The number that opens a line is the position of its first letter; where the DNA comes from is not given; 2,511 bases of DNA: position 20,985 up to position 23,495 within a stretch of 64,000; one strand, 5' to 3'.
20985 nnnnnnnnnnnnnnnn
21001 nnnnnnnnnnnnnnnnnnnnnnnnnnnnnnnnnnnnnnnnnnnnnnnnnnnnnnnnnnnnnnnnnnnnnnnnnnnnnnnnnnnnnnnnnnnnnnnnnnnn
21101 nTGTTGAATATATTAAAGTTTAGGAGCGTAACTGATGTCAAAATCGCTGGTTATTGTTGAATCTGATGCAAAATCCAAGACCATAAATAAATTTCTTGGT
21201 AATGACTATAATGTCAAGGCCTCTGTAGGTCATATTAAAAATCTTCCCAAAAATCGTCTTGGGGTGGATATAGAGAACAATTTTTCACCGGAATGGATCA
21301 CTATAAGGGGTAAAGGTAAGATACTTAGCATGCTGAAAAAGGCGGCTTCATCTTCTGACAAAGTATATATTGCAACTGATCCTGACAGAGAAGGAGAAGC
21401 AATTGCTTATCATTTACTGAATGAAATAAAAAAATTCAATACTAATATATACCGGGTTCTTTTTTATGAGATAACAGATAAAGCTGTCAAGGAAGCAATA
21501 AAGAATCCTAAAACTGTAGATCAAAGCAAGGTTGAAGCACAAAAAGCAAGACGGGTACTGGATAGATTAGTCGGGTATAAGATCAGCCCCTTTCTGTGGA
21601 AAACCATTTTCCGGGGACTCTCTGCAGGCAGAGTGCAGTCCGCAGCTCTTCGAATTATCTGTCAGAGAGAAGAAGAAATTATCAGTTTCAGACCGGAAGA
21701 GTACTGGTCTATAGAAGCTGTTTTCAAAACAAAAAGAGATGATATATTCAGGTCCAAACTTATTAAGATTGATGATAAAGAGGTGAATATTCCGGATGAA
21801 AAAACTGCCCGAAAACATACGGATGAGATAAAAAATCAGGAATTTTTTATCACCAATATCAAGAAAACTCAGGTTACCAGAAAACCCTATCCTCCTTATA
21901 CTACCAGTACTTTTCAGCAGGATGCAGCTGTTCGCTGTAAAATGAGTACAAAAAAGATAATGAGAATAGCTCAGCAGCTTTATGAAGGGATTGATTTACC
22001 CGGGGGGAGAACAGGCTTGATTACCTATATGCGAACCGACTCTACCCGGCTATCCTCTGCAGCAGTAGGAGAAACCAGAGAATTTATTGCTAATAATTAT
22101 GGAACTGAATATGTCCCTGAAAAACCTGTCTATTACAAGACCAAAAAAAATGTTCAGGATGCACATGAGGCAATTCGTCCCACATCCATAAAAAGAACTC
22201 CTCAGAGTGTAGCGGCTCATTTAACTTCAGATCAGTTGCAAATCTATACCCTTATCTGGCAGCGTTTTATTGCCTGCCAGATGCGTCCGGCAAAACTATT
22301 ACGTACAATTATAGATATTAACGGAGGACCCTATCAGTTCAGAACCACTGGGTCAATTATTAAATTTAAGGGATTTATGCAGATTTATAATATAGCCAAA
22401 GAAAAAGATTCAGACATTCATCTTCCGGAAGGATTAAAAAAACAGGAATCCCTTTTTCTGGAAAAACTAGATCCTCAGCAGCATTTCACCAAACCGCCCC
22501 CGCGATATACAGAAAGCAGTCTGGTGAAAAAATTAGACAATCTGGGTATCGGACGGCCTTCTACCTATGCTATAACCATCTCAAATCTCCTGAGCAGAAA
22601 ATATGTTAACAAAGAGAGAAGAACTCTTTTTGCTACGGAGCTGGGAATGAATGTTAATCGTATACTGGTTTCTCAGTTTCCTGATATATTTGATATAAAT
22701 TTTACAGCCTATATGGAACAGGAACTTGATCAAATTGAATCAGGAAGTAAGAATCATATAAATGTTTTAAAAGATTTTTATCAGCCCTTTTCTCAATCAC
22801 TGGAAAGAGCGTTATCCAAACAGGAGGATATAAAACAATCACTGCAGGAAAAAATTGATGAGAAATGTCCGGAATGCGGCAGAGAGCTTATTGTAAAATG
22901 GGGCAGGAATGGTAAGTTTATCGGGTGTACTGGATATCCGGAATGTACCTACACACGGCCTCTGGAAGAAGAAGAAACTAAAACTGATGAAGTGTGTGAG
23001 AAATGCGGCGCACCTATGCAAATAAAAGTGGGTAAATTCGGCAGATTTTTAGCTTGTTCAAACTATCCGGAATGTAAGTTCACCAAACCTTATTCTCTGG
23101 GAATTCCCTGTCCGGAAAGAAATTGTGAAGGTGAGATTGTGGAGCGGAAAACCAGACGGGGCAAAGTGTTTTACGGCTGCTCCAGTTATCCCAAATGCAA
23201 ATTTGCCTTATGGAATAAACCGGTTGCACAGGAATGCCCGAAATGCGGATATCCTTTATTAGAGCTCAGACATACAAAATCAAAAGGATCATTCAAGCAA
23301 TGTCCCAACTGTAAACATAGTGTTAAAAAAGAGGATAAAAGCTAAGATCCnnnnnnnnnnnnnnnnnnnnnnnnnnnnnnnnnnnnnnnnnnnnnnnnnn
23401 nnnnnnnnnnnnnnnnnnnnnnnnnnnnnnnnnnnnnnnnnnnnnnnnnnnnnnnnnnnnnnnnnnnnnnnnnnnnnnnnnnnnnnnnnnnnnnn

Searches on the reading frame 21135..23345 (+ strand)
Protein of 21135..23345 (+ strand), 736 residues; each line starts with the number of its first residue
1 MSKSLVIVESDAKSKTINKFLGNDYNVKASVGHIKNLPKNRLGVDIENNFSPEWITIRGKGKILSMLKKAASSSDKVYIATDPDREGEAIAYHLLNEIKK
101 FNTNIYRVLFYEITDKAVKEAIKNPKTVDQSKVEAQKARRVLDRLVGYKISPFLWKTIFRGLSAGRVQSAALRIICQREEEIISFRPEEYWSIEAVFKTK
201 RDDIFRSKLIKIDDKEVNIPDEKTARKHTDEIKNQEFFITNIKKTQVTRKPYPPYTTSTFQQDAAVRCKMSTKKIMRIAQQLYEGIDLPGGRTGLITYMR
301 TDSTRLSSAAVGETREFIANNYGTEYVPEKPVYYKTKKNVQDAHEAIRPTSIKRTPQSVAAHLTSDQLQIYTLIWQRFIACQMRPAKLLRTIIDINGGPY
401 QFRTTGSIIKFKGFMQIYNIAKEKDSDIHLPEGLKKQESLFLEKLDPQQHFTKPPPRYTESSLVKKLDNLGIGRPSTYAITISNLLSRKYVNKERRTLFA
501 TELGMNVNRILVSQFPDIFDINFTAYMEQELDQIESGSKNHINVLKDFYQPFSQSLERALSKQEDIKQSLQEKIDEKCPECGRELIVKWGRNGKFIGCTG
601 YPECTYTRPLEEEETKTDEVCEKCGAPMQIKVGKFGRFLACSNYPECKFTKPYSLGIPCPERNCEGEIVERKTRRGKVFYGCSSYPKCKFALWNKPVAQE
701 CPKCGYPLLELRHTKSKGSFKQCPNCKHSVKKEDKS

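Call 19: search_protein_families(library=pfam, proteins=[window:21135-23345:+], max_evalue=0.00001)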
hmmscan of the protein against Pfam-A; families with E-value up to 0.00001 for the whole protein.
window:21135-23345:+ (736 aa): 3 families
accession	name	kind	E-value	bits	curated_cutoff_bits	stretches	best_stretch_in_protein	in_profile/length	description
PF01131.25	Topoisom_bac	-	4.5e-122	408.4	35.1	1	128-545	2-410/411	DNA topoisomerase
PF01396.24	Zn_ribbon_Top1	-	2.3e-44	149.3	32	3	575-612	1-38/39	Topoisomerase DNA binding C4 zinc finger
PF01751.28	Toprim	-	2.1e-22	79.6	23.1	1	5-113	2-96/96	Toprim domain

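Call 33: find_homologous_proteins(query=window:21135-23342:+, max_evalue=1e-30)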
Query window:21135-23342:+ (736 aa): 8000 proteins with E <= 1e-30 among 8000 candidates; the best 120 are listed.
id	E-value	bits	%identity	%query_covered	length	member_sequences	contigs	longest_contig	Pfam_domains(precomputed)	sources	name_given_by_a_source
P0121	0.0e+0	1694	100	100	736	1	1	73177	PF01396.25,PF01131.26,PF01751.29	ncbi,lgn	-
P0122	0.0e+0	1691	100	100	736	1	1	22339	PF01396.25,PF01131.26,PF01751.29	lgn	-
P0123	0.0e+0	1640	97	100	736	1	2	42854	PF01396.25,PF01131.26,PF01751.29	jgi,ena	-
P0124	0.0e+0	1568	92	100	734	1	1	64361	PF01396.25,PF01131.26,PF01751.29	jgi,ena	-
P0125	0.0e+0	1450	84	99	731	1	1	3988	PF01396.25,PF01131.26,PF01751.29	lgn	-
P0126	0.0e+0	1447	84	99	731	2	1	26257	PF01396.25,PF01131.26,PF01751.29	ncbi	ncbi:MAG: type I DNA topoisomerase [bacterium]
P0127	0.0e+0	1444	84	99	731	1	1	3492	PF01396.25,PF01131.26,PF01751.29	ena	-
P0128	0.0e+0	1408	81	100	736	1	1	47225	PF01396.25,PF01131.26,PF01751.29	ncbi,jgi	-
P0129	0.0e+0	1248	72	99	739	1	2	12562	PF01396.25,PF01131.26,PF01751.29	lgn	-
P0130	0.0e+0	1154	64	100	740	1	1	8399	PF01396.25,PF01131.26,PF01751.29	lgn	-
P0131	0.0e+0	1154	65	100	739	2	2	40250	PF01396.25,PF01131.26,PF01751.29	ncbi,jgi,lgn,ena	-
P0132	0.0e+0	1142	65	100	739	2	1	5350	PF01396.25,PF01131.26,PF01751.29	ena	-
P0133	0.0e+0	1142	66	100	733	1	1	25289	PF01396.25,PF01131.26,PF01751.29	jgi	jgi:DNA topoisomerase-1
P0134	0.0e+0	1141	66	100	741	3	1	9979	PF01396.25,PF01131.26,PF01751.29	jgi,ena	-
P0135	0.0e+0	1136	65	99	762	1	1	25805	PF01396.25,PF01131.26,PF01751.29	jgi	jgi:DNA topoisomerase-1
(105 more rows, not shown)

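Call 45: find_encoding_contigs(protein=P0121, flank=1000, max_places=4)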
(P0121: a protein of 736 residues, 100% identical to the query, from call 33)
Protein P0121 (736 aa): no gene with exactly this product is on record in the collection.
